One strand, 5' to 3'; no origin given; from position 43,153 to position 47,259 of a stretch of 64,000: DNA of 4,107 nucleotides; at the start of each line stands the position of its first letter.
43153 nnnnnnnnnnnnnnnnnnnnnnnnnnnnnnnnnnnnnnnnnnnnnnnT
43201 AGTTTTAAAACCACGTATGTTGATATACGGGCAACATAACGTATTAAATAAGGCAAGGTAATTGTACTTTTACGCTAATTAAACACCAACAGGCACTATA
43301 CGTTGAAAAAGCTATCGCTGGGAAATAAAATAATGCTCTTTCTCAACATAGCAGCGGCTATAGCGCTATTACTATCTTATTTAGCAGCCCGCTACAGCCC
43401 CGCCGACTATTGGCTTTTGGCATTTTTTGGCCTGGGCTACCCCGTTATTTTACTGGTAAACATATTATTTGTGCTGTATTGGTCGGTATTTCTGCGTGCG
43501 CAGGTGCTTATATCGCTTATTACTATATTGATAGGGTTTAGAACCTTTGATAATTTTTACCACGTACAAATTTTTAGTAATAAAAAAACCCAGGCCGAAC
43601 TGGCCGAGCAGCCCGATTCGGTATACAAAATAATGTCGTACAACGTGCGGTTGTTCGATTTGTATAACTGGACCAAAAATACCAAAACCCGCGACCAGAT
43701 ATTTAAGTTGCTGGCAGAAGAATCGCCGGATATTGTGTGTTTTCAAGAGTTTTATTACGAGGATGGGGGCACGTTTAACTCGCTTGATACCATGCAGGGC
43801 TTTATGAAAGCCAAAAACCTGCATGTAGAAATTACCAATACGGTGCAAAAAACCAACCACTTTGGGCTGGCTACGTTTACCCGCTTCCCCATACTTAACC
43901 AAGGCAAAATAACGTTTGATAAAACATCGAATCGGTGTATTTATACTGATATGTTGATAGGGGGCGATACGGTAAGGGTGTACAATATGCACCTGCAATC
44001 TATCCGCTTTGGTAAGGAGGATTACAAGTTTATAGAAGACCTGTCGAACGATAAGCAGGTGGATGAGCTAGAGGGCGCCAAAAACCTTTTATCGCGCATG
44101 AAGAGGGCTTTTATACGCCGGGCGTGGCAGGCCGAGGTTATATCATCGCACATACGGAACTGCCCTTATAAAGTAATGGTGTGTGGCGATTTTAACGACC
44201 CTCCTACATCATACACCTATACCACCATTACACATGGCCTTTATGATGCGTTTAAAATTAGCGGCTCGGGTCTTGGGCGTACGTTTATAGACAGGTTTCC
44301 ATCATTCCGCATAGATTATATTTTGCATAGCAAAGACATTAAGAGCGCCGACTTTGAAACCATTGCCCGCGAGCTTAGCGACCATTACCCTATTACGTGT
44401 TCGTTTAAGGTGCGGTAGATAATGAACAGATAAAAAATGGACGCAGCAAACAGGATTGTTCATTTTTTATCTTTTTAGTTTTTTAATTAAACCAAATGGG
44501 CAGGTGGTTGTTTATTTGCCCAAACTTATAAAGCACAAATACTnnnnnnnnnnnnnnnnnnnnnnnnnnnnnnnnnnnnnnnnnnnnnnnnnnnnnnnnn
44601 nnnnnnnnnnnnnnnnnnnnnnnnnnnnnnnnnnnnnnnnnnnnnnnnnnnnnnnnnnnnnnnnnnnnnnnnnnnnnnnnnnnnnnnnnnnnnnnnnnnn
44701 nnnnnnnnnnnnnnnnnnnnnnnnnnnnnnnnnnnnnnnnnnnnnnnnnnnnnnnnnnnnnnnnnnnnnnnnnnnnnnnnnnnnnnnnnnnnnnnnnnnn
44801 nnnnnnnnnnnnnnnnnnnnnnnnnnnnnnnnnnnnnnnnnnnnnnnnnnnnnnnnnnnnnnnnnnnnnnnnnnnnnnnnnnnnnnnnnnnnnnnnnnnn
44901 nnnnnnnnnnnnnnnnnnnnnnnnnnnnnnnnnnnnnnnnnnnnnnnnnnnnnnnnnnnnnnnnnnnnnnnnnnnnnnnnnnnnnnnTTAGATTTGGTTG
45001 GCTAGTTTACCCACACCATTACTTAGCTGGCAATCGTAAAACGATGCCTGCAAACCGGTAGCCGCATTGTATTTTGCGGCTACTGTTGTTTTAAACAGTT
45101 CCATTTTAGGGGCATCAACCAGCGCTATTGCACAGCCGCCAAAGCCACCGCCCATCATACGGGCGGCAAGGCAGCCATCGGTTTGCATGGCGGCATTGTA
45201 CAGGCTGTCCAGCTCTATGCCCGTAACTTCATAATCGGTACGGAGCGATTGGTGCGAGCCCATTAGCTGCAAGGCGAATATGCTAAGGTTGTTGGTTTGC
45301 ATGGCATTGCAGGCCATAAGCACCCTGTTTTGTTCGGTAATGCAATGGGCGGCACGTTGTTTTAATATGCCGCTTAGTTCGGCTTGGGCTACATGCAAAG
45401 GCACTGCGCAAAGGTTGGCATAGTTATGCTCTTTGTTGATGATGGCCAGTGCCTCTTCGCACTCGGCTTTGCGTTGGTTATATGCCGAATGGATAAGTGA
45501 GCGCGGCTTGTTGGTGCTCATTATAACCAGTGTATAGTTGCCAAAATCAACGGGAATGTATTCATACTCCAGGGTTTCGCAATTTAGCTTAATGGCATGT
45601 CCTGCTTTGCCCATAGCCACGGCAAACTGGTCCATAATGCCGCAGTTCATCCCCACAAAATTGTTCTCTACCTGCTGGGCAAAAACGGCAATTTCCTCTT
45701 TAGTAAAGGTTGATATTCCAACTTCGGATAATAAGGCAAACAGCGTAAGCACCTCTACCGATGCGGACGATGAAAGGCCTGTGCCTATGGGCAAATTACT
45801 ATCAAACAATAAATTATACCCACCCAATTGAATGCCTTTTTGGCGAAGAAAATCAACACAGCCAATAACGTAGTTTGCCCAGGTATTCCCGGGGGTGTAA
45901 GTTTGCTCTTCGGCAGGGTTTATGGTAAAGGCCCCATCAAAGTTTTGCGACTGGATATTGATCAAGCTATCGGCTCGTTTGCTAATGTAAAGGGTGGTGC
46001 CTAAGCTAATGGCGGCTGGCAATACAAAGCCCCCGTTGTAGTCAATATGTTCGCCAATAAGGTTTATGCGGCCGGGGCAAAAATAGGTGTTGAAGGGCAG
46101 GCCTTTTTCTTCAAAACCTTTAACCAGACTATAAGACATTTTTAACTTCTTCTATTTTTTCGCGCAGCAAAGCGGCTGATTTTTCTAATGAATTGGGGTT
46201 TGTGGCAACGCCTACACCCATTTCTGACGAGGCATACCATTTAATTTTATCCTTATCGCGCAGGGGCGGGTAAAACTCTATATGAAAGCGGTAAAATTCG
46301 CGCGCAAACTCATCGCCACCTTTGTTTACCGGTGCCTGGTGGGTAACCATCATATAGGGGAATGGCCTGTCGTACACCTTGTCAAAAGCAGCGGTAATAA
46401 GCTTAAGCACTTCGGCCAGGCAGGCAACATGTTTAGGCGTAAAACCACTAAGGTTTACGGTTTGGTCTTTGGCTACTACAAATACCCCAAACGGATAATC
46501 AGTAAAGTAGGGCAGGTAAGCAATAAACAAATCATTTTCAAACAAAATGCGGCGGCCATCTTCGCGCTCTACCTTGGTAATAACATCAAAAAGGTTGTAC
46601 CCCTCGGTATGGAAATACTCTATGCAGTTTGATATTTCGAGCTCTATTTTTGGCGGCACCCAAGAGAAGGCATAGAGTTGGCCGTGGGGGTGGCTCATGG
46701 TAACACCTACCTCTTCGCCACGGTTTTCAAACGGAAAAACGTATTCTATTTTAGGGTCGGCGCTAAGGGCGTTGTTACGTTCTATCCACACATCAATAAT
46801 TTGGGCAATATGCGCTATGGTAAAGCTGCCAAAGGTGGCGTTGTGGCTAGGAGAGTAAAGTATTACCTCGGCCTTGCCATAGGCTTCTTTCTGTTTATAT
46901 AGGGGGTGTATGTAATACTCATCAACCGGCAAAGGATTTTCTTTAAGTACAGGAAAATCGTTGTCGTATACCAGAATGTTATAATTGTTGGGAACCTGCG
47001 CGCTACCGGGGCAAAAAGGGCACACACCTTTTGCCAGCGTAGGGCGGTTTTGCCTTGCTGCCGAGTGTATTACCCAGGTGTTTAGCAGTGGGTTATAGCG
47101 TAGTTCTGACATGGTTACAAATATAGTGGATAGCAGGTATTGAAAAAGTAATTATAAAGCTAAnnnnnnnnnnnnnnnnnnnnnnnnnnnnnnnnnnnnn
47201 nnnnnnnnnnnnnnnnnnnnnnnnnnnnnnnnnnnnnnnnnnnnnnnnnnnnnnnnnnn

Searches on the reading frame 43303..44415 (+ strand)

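Call 28: search_protein_families(library=pfam, proteins=[window:43303-44415:+], max_evalue=0.0001)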
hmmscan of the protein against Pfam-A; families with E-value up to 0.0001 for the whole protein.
window:43303-44415:+ (371 aa): 1 family
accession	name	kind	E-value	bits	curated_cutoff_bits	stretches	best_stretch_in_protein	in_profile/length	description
PF03372.29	Exo_endo_phos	-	7.1e-21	75.4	24.5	1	111-361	1-225/225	Endonuclease/Exonuclease/phosphatase family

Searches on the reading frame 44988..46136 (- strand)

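Call 28: search_protein_families(library=pfam, proteins=[window:44988-46136:-], max_evalue=0.0001)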
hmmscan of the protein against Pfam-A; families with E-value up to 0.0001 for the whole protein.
window:44988-46136:- (382 aa): 3 families
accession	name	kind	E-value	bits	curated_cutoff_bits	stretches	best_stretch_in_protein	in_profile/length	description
PF00288.32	GHMP_kinases_N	-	6.2e-19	68.4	22.3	1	88-177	1-87/87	GHMP kinases N terminal domain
PF10509.15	GalKase_gal_bdg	-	3.9e-18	65.2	23.1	1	14-53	11-49/49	Galactokinase galactose-binding signature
PF08544.19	GHMP_kinases_C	-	2.6e-06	28.2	21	1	295-356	20-83/85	GHMP kinases C terminal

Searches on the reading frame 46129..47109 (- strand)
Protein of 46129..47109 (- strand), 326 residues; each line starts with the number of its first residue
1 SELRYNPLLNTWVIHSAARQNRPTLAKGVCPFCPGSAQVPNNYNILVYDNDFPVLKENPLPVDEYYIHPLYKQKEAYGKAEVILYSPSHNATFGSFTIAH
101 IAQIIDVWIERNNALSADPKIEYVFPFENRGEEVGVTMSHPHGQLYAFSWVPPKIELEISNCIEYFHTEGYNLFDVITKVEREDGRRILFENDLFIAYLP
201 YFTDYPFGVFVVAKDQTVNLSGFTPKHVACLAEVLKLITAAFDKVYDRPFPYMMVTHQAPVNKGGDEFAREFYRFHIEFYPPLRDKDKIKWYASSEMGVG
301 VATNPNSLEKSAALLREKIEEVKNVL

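Call 28: search_protein_families(library=pfam, proteins=[window:46129-47109:-], max_evalue=0.0001)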
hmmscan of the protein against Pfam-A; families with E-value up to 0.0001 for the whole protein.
window:46129-47109:- (326 aa): 2 families
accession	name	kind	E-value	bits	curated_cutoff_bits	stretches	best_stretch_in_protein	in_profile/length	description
PF01087.27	GalP_UDP_transf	-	5.3e-28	99.1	22.1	1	2-152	13-184/184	Galactose-1-phosphate uridyl transferase, N-terminal domain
PF02744.22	GalP_UDP_tr_C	-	4.4e-17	62.8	29.2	1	161-290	4-128/165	Galactose-1-phosphate uridyl transferase, C-terminal domain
